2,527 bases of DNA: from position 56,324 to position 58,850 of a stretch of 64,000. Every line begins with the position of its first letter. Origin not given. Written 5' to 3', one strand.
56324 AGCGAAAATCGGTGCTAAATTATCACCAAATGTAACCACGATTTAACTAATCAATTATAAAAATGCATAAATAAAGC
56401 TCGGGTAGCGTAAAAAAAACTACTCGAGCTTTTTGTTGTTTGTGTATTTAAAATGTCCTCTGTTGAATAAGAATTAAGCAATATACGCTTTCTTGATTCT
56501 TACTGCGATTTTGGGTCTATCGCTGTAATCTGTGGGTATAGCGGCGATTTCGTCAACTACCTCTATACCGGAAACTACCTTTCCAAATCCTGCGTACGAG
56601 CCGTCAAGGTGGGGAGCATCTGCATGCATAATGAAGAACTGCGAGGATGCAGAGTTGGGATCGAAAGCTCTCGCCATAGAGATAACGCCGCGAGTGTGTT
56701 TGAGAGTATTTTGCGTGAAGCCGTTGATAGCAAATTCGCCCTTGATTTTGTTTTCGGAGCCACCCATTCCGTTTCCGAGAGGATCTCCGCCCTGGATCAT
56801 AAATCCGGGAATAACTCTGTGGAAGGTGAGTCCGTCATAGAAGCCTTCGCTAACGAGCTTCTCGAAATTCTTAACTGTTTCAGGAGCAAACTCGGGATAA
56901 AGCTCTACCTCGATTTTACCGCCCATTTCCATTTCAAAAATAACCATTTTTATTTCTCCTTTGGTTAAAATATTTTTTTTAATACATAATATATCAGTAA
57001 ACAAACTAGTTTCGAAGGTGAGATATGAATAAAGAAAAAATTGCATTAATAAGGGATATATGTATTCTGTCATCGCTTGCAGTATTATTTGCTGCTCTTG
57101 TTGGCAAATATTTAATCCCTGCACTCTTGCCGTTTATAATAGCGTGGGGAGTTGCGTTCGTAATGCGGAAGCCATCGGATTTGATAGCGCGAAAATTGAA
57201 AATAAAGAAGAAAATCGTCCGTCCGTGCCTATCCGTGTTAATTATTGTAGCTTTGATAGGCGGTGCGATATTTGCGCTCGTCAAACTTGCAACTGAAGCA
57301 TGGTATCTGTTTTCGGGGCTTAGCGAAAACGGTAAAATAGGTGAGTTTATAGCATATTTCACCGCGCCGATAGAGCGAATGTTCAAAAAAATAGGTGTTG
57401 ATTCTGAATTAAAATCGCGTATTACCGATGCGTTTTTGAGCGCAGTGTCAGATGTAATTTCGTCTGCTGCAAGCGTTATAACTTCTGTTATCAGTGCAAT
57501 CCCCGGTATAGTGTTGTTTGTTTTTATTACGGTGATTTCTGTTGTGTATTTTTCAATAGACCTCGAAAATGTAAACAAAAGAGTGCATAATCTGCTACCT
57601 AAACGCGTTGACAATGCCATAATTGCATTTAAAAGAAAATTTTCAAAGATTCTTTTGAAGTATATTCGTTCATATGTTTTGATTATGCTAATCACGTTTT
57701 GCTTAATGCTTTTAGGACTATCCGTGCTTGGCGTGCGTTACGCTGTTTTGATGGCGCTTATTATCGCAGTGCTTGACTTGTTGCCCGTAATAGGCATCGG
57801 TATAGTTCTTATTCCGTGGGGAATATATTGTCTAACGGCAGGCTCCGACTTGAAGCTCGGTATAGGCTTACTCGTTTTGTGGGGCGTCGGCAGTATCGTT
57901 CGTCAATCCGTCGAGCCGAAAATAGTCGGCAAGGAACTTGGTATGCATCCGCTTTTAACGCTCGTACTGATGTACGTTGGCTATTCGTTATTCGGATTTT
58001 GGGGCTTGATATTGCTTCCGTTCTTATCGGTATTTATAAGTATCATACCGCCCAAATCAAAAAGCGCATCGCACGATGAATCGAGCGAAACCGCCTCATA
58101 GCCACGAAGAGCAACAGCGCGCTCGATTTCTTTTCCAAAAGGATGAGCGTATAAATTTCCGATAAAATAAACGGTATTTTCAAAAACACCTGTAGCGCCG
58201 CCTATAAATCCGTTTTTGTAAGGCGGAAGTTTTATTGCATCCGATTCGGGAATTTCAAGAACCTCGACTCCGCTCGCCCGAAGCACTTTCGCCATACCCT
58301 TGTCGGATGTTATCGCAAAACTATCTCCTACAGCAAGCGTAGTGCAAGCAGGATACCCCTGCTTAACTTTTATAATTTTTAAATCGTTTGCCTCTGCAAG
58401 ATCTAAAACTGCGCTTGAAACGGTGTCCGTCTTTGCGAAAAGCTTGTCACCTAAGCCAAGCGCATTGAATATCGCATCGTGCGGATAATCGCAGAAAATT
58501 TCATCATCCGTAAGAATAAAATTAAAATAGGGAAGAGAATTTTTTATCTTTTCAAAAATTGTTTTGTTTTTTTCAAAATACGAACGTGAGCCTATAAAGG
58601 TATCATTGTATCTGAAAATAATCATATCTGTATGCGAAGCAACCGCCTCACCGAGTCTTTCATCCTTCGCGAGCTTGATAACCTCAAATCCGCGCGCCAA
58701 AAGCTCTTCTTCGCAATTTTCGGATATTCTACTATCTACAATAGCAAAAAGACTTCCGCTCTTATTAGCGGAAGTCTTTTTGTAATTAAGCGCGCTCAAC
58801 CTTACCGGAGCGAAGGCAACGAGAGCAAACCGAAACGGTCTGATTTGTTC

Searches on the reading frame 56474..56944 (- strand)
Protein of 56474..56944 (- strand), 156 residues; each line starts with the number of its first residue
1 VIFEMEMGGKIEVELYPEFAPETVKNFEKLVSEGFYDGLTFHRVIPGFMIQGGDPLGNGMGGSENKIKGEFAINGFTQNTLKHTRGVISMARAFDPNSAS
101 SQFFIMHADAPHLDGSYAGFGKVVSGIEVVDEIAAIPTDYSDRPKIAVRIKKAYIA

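Call 112: search_protein_families(library=pfam, proteins=[window:56474-56944:-], max_evalue=0.001)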
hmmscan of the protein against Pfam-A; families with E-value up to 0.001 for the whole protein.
window:56474-56944:- (156 aa): 1 family
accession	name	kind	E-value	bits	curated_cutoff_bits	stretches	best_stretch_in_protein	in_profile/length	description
PF00160.26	Pro_isomerase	-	6e-51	173.3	21.7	1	3-153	2-157/159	Cyclophilin type peptidyl-prolyl cis-trans isomerase/CLD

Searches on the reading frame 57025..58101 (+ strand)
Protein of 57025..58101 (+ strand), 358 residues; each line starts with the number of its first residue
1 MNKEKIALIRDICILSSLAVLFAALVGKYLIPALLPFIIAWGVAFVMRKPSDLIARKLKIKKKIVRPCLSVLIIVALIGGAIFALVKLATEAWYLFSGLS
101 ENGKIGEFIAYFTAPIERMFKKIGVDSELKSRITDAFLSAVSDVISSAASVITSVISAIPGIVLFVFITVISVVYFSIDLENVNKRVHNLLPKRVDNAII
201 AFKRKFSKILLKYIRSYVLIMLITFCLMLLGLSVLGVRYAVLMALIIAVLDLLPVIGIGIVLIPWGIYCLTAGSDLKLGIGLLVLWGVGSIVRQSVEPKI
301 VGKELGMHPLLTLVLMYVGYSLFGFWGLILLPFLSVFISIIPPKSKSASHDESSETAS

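Call 5: search_protein_families(library=pfam, proteins=[window:57025-58101:+], max_evalue=1)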
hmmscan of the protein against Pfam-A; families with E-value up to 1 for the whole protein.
window:57025-58101:+ (358 aa): 2 families
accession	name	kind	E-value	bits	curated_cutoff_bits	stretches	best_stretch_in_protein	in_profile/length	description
PF01594.21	AI-2E_transport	-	1.6e-41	143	34.3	1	18-339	5-320/327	AI-2E family transporter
PF09987.14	DUF2226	-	0.038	13.9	22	1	117-203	152-238/252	Uncharacterized protein conserved in archaea (DUF2226)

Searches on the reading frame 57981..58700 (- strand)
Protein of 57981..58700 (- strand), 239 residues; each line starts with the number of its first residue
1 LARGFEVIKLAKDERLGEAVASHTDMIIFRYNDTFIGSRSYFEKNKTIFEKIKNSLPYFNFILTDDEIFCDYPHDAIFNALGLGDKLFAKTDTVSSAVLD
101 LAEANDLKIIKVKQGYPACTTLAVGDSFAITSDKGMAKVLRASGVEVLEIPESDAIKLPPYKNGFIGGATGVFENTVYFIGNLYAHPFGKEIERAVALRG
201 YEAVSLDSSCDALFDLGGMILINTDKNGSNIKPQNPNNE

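Call 5: search_protein_families(library=pfam, proteins=[window:57981-58700:-], max_evalue=1)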
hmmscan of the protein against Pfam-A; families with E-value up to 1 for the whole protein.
window:57981-58700:- (239 aa): 2 families
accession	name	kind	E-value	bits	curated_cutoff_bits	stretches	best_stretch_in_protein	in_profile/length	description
PF21778.2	DUF6873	-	3.8e-49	167.5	27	1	3-220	17-228/228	Family of unknown function (DUF6873)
PF07002.22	Copine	-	0.037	13.9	27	1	57-105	12-60/218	Copine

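Call 32: find_related_loci(query=A3, collection=genome_contigs, flank=10000)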
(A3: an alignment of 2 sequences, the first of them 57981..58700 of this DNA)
Query A3 (239 aa) in genome_contigs; peptide patterns used: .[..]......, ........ (x = any residue, [..] = any of these).
48 stretches matched a pattern; 13 encode a relative of the query (tblastn E <= 1e-3); 13 distinct loci.
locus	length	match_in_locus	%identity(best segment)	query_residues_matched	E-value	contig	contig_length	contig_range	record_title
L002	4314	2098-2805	58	4-239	3e-94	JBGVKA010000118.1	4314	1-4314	MAG: Eubacteriales bacterium isolate fecal_MAG_1 fecal_MAG_1_contig_0118, whole genome shotgun sequence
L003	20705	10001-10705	52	2-239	4e-76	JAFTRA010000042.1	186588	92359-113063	MAG: Clostridia bacterium isolate RGIG4071 Roe_deer_Cecum.Co__c1905710, whole genome shotgun sequence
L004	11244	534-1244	52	4-237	5e-75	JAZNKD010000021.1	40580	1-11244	MAG: Eubacteriales bacterium isolate T1900044677_TS20190143.MAGScoT_cleanbin_000011 SGB_1646_k141_2646271, whole genome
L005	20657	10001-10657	45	4-223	1e-52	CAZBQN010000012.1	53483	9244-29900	MAG TPA_asm: uncultured Ruminococcus sp. isolate binchicken_co370_19 genome assembly, contig: NODE_817_length_53483_cov_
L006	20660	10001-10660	45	4-225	8e-52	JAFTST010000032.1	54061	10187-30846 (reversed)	MAG: Clostridia bacterium isolate RGIG4116 Roe_deer_Cecum.Co__c1219338, whole genome shotgun sequence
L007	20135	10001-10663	42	4-225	3e-49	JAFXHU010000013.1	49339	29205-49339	MAG: Clostridia bacterium isolate RGIG6427 Sheep_Rectum.Co__c1768713, whole genome shotgun sequence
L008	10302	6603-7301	41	1-235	3e-49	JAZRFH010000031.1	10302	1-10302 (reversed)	MAG: Eubacteriales bacterium isolate T1900045495_YK20190189.MAGScoT_cleanbin_000013 SGB_7431_k141_3762078, whole genome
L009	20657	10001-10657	39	4-223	5e-47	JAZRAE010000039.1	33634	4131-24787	MAG: Eubacteriales bacterium isolate T1900045144_TC20190138.MAGScoT_cleanbin_000022 SGB_4934_k141_1190465, whole genome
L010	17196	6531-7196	41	1-225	2e-46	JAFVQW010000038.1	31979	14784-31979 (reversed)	MAG: Clostridia bacterium isolate RGIG5312 Sheep_Colon-2__c561742, whole genome shotgun sequence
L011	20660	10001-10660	41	4-227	2e-43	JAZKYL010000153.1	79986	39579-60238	MAG: Eubacteriales bacterium isolate T1900045102_TC20190096.MAGScoT_cleanbin_000011 SGB_4764_k141_1096070, whole genome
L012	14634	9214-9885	36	2-229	4e-33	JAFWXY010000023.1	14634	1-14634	MAG: Clostridia bacterium isolate RGIG6172 Sheep_Rectum-1__c155200, whole genome shotgun sequence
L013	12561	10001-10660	45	3-223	6e-53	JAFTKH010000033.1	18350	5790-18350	MAG: Clostridia bacterium isolate RGIG3896 Roe_deer_Cecum-2__c564275, whole genome shotgun sequence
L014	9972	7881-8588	44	4-238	3e-53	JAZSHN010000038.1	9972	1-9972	MAG: Eubacteriales bacterium isolate T1900044574_TS20190040.MAGScoT_cleanbin_000069 SGB_482_k141_1303926, whole genome s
